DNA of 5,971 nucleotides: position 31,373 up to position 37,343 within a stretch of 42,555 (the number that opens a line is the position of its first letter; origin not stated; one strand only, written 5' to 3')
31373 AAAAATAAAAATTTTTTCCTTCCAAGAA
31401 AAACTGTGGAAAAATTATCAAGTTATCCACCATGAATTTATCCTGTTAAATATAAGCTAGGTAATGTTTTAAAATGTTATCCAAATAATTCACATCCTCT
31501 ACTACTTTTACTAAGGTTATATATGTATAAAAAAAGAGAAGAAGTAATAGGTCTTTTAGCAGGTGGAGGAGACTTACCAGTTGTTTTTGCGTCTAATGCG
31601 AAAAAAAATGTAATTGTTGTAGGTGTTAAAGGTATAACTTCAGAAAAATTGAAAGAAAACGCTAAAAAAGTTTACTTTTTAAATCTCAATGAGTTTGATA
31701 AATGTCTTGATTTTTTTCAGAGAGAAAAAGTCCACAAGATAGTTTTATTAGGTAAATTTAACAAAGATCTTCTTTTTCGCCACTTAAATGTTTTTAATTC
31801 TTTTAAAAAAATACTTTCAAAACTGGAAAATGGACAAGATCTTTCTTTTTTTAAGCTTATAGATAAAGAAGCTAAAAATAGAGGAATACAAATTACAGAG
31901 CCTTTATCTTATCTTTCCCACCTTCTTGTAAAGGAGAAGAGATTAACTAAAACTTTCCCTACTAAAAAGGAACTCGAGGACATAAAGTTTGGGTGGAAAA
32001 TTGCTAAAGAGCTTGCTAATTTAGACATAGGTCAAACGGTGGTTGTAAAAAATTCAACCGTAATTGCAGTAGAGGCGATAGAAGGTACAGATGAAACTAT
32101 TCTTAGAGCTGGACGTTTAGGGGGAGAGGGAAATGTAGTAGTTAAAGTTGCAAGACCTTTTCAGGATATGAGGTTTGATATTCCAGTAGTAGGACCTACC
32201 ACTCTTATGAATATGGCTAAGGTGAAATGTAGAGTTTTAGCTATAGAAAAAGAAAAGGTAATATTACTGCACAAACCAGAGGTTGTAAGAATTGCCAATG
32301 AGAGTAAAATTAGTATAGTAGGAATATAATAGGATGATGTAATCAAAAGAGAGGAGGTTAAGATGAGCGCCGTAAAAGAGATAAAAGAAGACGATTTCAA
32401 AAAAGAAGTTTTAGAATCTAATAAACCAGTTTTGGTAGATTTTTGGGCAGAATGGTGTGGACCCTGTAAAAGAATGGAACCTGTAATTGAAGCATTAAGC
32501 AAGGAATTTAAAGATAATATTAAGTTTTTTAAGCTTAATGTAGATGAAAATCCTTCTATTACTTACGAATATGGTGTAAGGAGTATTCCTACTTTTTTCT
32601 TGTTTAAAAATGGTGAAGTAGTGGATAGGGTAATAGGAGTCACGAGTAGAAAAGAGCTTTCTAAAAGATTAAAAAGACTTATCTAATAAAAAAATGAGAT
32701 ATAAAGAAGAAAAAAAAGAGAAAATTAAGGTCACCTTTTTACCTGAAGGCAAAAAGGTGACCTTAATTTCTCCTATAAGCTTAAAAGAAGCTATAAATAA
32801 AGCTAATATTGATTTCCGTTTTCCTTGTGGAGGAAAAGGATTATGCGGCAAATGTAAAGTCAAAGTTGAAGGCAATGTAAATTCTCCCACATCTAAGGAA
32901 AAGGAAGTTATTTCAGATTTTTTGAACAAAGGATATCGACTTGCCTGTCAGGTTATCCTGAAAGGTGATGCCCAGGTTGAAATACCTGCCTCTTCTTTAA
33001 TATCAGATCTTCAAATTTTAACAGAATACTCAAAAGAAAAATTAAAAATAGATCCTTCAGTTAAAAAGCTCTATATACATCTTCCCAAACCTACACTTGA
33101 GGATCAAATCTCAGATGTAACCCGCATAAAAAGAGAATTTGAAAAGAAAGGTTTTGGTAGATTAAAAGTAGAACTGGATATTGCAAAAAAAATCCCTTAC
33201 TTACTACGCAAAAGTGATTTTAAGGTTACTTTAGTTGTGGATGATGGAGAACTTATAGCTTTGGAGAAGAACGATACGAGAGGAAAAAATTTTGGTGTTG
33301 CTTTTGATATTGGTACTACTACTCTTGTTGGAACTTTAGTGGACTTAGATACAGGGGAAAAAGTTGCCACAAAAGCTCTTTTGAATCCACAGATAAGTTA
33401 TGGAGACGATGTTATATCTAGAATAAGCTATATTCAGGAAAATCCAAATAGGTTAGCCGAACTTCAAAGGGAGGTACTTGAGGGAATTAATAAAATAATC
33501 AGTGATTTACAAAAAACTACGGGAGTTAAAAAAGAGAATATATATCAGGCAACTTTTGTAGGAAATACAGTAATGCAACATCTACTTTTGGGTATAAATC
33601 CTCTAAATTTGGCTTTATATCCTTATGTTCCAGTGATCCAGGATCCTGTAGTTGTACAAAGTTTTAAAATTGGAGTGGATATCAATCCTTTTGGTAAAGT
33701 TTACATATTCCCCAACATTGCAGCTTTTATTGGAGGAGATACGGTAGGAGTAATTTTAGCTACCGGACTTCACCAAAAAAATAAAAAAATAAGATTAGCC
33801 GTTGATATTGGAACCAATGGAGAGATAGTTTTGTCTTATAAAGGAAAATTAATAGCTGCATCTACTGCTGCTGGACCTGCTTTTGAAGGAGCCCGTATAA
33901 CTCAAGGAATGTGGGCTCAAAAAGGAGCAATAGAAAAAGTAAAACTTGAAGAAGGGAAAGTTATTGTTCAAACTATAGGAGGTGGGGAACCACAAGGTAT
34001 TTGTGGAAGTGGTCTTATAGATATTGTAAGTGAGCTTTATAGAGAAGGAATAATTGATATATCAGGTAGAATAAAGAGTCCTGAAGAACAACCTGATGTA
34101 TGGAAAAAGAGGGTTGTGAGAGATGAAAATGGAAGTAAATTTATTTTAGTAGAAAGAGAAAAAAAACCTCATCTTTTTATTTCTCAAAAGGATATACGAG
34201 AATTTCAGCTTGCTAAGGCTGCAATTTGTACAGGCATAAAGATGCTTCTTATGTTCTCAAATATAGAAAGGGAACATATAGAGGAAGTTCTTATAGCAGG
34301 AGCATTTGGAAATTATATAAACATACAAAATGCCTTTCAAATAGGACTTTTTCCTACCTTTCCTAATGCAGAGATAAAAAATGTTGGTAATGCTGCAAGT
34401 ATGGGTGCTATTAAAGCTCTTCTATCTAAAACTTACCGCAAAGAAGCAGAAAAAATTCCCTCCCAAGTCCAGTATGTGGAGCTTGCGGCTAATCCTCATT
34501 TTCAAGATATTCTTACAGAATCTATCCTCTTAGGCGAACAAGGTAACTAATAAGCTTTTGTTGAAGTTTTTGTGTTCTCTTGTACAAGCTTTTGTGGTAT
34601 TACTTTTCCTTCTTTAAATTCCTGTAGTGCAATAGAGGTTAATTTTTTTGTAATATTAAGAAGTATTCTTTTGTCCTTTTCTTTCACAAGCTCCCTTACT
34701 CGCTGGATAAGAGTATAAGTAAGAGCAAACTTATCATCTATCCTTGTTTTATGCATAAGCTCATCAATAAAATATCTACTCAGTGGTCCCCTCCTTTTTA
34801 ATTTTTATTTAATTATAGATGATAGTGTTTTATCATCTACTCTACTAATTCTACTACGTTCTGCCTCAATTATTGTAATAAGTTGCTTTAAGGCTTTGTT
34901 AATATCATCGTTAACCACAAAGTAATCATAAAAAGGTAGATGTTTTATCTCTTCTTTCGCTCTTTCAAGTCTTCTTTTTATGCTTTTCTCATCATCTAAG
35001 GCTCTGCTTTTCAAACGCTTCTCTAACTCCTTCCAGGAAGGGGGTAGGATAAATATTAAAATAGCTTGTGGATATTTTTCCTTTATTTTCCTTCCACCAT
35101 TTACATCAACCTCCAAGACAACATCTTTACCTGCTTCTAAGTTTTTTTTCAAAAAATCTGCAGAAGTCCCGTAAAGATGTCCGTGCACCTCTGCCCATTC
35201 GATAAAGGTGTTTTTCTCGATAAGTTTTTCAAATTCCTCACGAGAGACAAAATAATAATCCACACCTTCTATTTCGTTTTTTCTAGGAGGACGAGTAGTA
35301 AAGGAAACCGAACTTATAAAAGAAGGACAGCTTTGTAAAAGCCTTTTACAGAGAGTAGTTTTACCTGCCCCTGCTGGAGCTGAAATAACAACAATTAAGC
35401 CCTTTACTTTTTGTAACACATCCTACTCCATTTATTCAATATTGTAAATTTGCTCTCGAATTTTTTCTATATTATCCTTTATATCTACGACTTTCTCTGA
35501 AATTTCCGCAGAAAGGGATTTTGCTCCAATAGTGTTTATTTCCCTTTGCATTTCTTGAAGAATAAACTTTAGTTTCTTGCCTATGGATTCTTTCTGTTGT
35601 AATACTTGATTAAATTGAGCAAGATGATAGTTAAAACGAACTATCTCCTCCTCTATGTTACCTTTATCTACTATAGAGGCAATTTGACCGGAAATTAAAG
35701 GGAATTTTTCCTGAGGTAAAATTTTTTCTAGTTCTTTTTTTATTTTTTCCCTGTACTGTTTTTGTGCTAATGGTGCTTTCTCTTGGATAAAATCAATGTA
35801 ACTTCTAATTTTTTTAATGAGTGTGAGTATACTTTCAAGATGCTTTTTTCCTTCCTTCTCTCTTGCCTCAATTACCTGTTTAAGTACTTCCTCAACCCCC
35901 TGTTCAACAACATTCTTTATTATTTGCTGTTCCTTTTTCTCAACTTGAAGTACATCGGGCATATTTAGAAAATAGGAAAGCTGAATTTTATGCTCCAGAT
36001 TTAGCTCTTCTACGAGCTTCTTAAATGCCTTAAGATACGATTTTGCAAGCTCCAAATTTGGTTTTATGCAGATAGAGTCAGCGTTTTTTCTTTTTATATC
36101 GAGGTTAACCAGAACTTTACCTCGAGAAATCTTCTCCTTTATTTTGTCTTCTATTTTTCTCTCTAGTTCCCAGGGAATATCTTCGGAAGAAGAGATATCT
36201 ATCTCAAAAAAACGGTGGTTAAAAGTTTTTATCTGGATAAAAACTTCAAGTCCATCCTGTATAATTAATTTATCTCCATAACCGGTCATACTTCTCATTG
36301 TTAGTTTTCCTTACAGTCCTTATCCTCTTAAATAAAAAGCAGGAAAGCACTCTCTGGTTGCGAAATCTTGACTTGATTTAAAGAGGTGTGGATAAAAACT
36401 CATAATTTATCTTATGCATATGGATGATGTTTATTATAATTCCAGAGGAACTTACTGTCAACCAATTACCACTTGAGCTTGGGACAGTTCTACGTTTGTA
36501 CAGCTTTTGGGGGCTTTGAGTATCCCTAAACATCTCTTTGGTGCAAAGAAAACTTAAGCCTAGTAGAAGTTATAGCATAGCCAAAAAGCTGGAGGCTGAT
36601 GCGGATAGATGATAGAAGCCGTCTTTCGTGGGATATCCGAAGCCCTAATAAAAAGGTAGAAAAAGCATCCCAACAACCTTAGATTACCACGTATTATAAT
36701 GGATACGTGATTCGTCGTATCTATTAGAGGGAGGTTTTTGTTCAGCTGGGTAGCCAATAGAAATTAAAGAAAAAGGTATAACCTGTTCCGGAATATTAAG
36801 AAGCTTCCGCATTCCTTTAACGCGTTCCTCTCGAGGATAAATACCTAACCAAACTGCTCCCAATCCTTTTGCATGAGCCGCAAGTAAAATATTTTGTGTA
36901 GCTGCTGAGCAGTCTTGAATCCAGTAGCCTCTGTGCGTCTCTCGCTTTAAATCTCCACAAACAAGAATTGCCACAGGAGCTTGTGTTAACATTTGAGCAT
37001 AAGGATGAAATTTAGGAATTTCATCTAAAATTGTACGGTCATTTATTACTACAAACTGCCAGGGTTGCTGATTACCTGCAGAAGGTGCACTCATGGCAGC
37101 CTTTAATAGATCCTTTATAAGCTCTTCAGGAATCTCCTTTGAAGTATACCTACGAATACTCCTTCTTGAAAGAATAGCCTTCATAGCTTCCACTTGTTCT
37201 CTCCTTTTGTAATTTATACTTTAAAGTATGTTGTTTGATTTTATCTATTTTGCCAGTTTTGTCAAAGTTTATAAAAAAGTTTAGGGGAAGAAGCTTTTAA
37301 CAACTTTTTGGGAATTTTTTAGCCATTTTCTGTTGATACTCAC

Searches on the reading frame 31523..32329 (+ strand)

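Call 49: search_protein_families(library=pfam, proteins=[window:31523-32329:+], max_evalue=0.00001)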
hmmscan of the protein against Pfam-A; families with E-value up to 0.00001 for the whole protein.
window:31523-32329:+ (268 aa): 2 families
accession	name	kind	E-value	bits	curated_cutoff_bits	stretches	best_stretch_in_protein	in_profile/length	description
PF06230.17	LpxI_C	-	7.7e-48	162.1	25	1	138-266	2-131/131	LpxI C-terminal domain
PF17930.7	LpxI_N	-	3.2e-23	82.5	25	1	9-134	2-129/129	LpxI N-terminal domain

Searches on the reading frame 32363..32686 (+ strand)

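Call 49: search_protein_families(library=pfam, proteins=[window:32363-32686:+], max_evalue=0.00001)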
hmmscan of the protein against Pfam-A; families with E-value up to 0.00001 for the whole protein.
window:32363-32686:+ (107 aa): 8 families
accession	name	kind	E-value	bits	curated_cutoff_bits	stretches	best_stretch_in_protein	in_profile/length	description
PF00085.26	Thioredoxin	-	2.6e-34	117.7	23.5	1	4-104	2-102/103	Thioredoxin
PF13098.12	Thioredoxin_2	-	5.6e-13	49.6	27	1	18-103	3-104/104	Thioredoxin-like domain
PF13905.12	Thioredoxin_8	-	8.5e-09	36.1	27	1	20-63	1-46/94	Thioredoxin-like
PF13899.12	Thioredoxin_7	-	2.9e-07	31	27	1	13-81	10-81/83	Thioredoxin-like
PF08534.16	Redoxin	-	8.6e-07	29.3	26.6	0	19-65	27-75/148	Redoxin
PF14595.12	Thioredoxin_9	-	1.7e-06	28.4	25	1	13-84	35-107/129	Thioredoxin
PF00578.27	AhpC-TSA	-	2.5e-06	27.9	26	0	14-64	20-71/124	AhpC/TSA family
PF04756.19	OST3_OST6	-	7.2e-06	26.1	27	1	32-83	46-104/294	OST3 / OST6 family, transporter family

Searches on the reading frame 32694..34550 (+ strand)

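Call 49: search_protein_families(library=pfam, proteins=[window:32694-34550:+], max_evalue=0.00001)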
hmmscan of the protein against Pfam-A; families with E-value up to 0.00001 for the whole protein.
window:32694-34550:+ (618 aa): 4 families
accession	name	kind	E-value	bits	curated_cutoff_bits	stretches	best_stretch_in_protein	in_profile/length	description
PF14574.11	RACo_C_ter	-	3.3e-79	266.1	27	1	366-613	2-249/261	C-terminal domain of RACo the ASKHA domain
PF17651.6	Raco_middle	-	4.5e-61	205.7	26.8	1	200-362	1-163/163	RACo middle region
PF17650.6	RACo_linker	-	2.5e-22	78.9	26.2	1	114-196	3-85/86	RACo linker region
PF00111.32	Fer2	-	3.8e-09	36.8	21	1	29-89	17-76/77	2Fe-2S iron-sulfur cluster binding domain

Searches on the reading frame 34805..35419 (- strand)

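Call 49: search_protein_families(library=pfam, proteins=[window:34805-35419:-], max_evalue=0.00001)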
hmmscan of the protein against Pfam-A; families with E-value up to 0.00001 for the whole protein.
window:34805-35419:- (204 aa): 1 family
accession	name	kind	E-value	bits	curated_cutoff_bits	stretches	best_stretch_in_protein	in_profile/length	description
PF00625.27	Guanylate_kin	-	1.2e-54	185.2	25.2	1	9-187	4-182/182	Guanylate kinase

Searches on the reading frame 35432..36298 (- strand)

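Call 49: search_protein_families(library=pfam, proteins=[window:35432-36298:-], max_evalue=0.00001)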
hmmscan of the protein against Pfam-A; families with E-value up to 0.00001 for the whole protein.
window:35432-36298:- (288 aa): 2 families
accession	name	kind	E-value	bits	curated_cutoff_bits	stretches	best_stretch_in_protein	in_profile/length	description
PF08340.16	YicC-like_C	-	1.1e-34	119.5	27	1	171-288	1-120/120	Endoribonuclease YicC-like, C-terminal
PF03755.18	YicC-like_N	-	8.3e-34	117.7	25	1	1-152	1-153/156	Endoribonuclease YicC-like, N-terminal region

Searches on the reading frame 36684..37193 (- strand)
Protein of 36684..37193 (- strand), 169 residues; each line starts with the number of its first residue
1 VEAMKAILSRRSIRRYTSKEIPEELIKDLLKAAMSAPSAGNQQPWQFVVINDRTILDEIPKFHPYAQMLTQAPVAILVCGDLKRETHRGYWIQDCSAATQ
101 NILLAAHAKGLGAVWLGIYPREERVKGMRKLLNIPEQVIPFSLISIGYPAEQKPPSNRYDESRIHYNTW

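Call 49: search_protein_families(library=pfam, proteins=[window:36684-37193:-], max_evalue=0.00001)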
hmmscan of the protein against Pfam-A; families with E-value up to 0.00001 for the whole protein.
window:36684-37193:- (169 aa): 2 families
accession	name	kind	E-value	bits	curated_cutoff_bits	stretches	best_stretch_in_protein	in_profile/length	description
PF00881.29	Nitroreductase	-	1.1e-30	107.5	23.5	2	7-58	1-52/167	Nitroreductase family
PF14512.11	TM1586_NiRdase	-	3.4e-15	56.7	27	0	25-55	159-189/215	Putative TM nitroreductase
